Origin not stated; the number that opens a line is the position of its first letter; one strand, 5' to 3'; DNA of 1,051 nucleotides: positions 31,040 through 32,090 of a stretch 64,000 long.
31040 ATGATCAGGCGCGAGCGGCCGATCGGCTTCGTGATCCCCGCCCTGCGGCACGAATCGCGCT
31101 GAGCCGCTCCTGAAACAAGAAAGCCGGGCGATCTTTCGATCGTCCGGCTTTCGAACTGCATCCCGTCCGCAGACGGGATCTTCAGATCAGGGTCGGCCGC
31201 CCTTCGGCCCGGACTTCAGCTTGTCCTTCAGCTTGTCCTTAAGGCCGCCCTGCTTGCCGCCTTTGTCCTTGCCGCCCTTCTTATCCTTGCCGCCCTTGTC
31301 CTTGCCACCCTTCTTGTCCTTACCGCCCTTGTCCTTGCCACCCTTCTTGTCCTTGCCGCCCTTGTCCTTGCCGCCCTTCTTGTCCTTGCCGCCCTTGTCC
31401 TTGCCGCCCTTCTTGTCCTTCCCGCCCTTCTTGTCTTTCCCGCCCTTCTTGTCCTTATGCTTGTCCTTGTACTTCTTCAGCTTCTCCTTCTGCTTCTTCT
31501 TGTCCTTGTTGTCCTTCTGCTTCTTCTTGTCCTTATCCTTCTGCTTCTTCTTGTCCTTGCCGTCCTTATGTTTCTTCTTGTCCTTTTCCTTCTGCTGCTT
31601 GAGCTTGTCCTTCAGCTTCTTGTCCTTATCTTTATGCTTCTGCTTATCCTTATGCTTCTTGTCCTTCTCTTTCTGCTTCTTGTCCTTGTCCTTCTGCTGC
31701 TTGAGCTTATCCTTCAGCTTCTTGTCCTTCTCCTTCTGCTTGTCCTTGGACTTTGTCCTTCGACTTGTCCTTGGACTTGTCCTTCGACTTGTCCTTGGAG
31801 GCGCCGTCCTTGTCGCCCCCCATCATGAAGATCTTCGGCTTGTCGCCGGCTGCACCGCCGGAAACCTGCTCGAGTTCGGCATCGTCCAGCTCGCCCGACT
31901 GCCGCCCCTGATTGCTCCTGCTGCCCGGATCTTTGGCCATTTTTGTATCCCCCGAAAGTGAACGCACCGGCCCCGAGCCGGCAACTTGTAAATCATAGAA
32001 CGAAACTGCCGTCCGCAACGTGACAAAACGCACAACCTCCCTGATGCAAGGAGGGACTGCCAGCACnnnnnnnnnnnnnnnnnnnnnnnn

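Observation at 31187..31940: Hidden cargo gene: canonical double-glycine leader fused to a ~220-residue polycationic Lys/Asp/Gly repeat protein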

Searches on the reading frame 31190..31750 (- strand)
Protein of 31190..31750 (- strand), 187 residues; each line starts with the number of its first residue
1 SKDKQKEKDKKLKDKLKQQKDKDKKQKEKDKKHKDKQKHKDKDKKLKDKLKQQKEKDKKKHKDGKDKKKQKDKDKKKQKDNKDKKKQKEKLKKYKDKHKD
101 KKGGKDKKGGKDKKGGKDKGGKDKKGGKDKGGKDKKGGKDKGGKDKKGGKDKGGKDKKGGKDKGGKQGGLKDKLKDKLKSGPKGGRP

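Call 60: predict_structure(protein=window:31190-31750:-)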
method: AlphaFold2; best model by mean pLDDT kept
length: 187 residues; sequences in the alignment: 1
mean_pLDDT: 75.0   pTM: 0.34
mean pLDDT of the five models: 75.0, 74.0, 73.7, 73.3, 68.0
residues with pLDDT >= 90: 71; 70-90: 40; 50-70: 50; < 50: 26
segments of 3 or more residues with pLDDT < 50: 126-128
pLDDT, mean of each block of 10 residues (from residue 1): 95 97 95 89 93 90 85 93 95 87 55 55 52 48 50 53 56 74 58
secondary structure, 60 per line:
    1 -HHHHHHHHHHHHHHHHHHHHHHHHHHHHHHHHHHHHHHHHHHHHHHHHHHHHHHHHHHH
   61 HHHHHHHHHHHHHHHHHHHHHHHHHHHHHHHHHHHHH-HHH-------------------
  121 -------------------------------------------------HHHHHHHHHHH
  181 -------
elements in order: H2-97 H170-180

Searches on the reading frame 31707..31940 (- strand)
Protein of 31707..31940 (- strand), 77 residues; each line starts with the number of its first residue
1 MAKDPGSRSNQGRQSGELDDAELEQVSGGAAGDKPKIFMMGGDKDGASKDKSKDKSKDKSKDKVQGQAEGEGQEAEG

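Call 12: find_encoding_contigs(protein=window:31707-31940:-, flank=10000, max_places=10)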
Protein window:31707-31940:- (77 aa): no gene with exactly this product is on record in the collection.

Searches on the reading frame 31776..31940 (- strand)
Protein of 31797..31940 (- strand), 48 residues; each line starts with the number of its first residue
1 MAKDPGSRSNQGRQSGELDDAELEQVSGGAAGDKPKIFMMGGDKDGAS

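Call 32: search_protein_families(library=ncbifam, proteins=[window:31797-31940:-], max_evalue=10)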
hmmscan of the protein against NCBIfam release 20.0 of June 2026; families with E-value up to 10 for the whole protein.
seq(48 aa): 5 families
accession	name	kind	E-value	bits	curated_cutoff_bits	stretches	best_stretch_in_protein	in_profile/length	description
TIGR03949.1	bact_IIb_cerein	subfamily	0.0029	17.4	21.5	1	17-31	3-17/45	class IIb bacteriocin, lactobin A/cerein 7B family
TIGR04497.1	GRASP_targ_2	subfamily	0.014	15.4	32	1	17-31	14-28/50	putative ATP-grasp target RiPP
TIGR01847.1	bacteriocin_sig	domain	0.051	14.3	15.7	1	17-29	3-15/15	bacteriocin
NF033772.1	pheromone_VP1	equivalog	0.064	13.5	85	1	17-39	11-33/65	peptide pheromone VP1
TIGR03898.1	lanti_MRSA_kill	subfamily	0.1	12.6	23.5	1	16-29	29-44/44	mersacidin/lichenicidin family type 2 lantibiotic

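Call 43: find_homologous_proteins(query=A1, max_evalue=10)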
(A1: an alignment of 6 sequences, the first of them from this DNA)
Query A1 (6 sequences) (55 aa, profile of the alignment): 41 proteins with E <= 10 among 4643 candidates.
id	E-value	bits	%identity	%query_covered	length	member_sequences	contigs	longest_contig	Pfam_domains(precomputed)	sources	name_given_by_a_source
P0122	4.2e-2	32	57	42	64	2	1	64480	-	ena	-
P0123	9.7e-2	31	57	42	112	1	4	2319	PF02979.22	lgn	-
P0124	2.8e-1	29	52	38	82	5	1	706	-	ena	-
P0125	3.1e-1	29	61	42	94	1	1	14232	-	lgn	-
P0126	3.5e-1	29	64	40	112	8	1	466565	PF02979.22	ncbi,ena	-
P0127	3.7e-1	29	57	42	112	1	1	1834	PF02979.22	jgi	-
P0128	4.3e-1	29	74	35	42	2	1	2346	-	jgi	jgi:hypothetical protein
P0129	4.4e-1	29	59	40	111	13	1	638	PF02979.22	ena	-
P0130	6.8e-1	28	69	29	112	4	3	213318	PF02979.22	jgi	jgi:hypothetical protein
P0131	6.8e-1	28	57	42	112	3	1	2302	PF02979.22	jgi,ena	-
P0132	6.9e-1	28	73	27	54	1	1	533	-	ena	-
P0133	7.3e-1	28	57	42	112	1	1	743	PF02979.22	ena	-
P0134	7.9e-1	28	69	29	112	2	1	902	PF02979.22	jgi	jgi:Nitrile hydratase, alpha chain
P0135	8.3e-1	28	57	42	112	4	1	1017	PF02979.22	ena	-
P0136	1.0e+0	27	79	25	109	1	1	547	PF02979.22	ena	-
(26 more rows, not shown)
